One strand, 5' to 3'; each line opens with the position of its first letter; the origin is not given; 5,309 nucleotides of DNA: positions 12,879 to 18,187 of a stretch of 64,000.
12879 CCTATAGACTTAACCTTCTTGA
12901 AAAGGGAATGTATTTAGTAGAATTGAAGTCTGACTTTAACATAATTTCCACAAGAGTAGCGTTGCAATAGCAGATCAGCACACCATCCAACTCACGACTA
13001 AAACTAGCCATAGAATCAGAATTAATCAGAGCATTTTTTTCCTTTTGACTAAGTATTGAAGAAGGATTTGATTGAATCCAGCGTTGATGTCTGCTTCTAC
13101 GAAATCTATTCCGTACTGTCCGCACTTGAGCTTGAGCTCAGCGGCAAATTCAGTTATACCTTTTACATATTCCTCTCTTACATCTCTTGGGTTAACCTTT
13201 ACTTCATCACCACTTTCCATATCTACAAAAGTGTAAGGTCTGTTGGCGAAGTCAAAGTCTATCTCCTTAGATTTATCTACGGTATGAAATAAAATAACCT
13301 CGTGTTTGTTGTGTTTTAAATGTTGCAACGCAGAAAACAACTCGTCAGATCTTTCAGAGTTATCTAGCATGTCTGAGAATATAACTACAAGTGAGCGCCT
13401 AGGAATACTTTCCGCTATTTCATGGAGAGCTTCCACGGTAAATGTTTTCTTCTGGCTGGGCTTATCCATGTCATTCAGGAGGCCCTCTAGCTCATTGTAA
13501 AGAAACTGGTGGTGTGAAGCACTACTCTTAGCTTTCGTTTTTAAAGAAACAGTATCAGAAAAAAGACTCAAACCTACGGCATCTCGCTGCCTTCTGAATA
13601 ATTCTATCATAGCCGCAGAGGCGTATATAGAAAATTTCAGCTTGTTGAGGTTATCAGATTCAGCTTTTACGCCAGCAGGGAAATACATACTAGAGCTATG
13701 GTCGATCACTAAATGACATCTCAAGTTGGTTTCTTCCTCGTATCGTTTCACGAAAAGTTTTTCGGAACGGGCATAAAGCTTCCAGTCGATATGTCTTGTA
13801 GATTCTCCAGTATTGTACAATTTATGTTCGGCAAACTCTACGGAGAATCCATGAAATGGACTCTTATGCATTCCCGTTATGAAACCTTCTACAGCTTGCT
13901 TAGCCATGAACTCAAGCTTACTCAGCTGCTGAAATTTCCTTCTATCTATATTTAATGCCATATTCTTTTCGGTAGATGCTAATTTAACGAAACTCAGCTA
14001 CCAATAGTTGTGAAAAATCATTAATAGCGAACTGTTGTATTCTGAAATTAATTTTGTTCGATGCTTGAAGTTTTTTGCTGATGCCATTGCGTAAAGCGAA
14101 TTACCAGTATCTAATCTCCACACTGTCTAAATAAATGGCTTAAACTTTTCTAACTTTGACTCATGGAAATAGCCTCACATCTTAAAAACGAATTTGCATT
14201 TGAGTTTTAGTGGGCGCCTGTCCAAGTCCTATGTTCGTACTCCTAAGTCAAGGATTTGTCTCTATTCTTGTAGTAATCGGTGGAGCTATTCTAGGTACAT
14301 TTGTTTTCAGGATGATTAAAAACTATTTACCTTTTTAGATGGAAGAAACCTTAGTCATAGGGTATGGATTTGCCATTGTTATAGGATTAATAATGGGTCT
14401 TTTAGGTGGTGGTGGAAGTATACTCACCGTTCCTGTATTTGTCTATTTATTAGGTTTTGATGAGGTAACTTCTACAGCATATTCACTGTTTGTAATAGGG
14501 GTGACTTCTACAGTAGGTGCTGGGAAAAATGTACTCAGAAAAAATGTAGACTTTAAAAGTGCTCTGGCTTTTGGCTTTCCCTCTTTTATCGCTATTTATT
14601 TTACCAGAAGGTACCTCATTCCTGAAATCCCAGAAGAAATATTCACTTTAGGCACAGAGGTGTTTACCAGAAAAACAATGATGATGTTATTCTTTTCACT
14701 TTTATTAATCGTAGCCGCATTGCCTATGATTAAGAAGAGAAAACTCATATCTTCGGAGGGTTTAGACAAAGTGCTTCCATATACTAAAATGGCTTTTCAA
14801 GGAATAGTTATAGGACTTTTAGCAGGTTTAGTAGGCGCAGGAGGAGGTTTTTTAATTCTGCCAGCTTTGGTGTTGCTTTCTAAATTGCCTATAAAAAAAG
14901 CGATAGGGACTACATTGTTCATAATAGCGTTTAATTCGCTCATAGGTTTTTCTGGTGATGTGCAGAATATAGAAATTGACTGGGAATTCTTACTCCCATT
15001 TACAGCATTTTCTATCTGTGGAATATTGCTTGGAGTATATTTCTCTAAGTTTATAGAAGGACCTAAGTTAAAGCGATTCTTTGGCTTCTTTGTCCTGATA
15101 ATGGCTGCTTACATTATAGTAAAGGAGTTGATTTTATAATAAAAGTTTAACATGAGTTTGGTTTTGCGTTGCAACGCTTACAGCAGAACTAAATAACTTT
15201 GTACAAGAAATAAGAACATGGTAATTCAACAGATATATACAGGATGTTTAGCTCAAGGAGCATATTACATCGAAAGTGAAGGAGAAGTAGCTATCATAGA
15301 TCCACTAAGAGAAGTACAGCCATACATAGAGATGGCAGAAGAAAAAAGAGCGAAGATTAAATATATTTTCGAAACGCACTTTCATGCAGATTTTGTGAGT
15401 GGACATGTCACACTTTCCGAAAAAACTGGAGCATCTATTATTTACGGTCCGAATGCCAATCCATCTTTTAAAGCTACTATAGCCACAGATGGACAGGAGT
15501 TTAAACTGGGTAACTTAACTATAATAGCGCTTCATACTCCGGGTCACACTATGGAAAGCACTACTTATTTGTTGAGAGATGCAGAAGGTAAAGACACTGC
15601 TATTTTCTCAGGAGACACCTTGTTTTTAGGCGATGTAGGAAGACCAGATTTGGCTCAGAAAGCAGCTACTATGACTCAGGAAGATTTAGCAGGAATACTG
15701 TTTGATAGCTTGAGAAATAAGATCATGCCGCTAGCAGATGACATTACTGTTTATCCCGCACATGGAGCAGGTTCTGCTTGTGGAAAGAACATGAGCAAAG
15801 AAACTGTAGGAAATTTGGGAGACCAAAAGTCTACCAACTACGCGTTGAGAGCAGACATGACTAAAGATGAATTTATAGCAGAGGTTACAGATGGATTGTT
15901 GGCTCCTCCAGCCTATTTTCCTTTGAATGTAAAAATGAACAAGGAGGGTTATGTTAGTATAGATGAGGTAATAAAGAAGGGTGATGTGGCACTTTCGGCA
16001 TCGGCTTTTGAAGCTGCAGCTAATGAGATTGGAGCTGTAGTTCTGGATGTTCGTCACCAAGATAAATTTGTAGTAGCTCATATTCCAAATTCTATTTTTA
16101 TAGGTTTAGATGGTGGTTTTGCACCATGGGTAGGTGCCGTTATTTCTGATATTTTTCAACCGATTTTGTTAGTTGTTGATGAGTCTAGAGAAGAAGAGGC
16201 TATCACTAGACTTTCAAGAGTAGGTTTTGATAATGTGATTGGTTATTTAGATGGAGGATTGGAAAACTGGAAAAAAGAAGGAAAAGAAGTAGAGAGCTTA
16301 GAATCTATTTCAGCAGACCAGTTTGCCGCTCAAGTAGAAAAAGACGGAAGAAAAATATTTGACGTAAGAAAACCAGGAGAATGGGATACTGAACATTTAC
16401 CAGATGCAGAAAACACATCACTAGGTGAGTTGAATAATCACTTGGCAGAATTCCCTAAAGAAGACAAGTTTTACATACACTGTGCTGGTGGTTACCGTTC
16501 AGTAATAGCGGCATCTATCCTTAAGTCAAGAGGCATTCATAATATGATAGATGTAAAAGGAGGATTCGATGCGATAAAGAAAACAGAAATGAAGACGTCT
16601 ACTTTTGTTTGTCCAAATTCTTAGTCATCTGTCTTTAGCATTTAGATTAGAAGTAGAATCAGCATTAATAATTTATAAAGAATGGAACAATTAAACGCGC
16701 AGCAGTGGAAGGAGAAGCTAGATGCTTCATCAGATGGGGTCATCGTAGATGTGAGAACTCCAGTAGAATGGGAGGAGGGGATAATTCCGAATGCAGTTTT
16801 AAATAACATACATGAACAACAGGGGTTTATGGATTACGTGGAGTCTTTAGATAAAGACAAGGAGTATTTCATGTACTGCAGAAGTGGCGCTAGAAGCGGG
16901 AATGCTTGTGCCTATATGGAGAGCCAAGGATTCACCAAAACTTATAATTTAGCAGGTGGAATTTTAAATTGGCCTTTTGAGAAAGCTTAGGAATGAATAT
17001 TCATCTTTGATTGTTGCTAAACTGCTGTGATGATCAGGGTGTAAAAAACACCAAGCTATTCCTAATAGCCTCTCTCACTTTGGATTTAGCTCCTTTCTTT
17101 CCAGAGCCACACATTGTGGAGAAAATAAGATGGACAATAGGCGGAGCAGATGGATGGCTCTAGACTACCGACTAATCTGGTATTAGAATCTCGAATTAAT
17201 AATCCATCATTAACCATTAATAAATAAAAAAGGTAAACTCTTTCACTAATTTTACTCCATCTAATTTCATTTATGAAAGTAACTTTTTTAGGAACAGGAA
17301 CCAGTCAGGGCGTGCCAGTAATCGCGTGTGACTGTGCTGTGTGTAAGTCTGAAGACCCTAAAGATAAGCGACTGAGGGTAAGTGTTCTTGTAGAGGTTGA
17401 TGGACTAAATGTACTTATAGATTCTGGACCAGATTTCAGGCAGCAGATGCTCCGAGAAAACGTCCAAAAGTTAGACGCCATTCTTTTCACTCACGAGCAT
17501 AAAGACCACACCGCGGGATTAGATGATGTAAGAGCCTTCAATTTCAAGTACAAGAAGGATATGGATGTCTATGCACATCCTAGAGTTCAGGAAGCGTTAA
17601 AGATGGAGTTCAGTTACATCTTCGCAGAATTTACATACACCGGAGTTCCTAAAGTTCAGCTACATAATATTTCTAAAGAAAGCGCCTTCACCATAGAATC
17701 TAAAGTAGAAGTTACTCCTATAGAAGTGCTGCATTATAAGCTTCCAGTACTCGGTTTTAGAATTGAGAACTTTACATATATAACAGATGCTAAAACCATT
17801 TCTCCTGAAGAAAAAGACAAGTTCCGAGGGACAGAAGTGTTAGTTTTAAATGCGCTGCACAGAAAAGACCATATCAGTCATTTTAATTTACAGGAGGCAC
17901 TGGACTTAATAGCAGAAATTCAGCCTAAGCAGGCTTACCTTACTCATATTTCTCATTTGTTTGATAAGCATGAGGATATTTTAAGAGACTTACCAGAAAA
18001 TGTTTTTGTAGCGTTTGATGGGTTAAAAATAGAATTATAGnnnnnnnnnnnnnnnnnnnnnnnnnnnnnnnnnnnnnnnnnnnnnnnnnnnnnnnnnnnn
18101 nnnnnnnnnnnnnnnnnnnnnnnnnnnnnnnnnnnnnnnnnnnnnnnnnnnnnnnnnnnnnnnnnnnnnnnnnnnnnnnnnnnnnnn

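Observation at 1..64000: At least 16 genes need more than one reading frame, which points to consensus error, chimerism or genome decay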

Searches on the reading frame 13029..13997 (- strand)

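Call 7: search_protein_families(library=pfam, proteins=[window:13029-13997:-], max_evalue=0.01)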
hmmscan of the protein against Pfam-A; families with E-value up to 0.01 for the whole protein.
window:13029-13997:- (323 aa): 2 families
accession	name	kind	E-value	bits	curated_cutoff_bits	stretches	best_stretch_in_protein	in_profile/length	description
PF01882.25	DUF58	-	2.8e-32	112.1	23.4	1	57-282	1-211/216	Protein of unknown function DUF58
PF13519.12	VWA_2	-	7.7e-06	26.9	27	1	96-209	3-105/107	von Willebrand factor type A domain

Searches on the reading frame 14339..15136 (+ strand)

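Call 7: search_protein_families(library=pfam, proteins=[window:14339-15136:+], max_evalue=0.01)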
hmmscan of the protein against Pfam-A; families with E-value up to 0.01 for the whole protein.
window:14339-15136:+ (266 aa): 2 families
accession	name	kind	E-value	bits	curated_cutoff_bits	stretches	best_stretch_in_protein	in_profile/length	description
PF01925.25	TauE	-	2.3e-40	139.2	32.6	1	11-258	4-236/237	Sulfite exporter TauE/SafE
PF19814.4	DUF6297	-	0.0094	15.2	29.8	0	28-73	326-373/375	Family of unknown function (DUF6297)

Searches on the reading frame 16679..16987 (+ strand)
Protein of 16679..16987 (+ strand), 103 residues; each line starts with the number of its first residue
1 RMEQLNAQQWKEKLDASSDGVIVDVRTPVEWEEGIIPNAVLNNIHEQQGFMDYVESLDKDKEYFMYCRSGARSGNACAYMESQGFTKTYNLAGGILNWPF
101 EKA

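Call 7: search_protein_families(library=pfam, proteins=[window:16679-16987:+], max_evalue=0.01)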
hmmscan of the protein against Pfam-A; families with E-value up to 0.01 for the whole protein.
window:16679-16987:+ (103 aa): 1 family
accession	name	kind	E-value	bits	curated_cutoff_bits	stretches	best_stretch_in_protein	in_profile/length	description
PF00581.25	Rhodanese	-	2.6e-16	60.3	22.2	1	9-98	4-99/102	Rhodanese-like domain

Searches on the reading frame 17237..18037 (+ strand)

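Call 7: search_protein_families(library=pfam, proteins=[window:17237-18037:+], max_evalue=0.01)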
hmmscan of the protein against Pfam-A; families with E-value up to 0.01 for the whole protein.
window:17237-18037:+ (267 aa): 5 families
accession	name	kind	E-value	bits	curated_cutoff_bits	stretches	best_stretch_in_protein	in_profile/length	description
PF12706.13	Lactamase_B_2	-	5.9e-43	147.2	27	1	58-238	2-200/200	Beta-lactamase superfamily domain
PF00753.33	Lactamase_B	-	2e-09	38.1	22.7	1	48-141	7-105/196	Metallo-beta-lactamase superfamily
PF23023.1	Anti-Pycsar_Apyc1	-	2.9e-05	24.1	50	1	49-111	22-85/250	Anti-Pycsar protein Apyc1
PF13483.12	Lactamase_B_3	-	4e-05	24.1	24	1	49-234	9-157/160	Beta-lactamase superfamily domain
PF16661.11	Lactamase_B_6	-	0.00027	20.8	27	1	51-115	1-73/193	Metallo-beta-lactamase superfamily domain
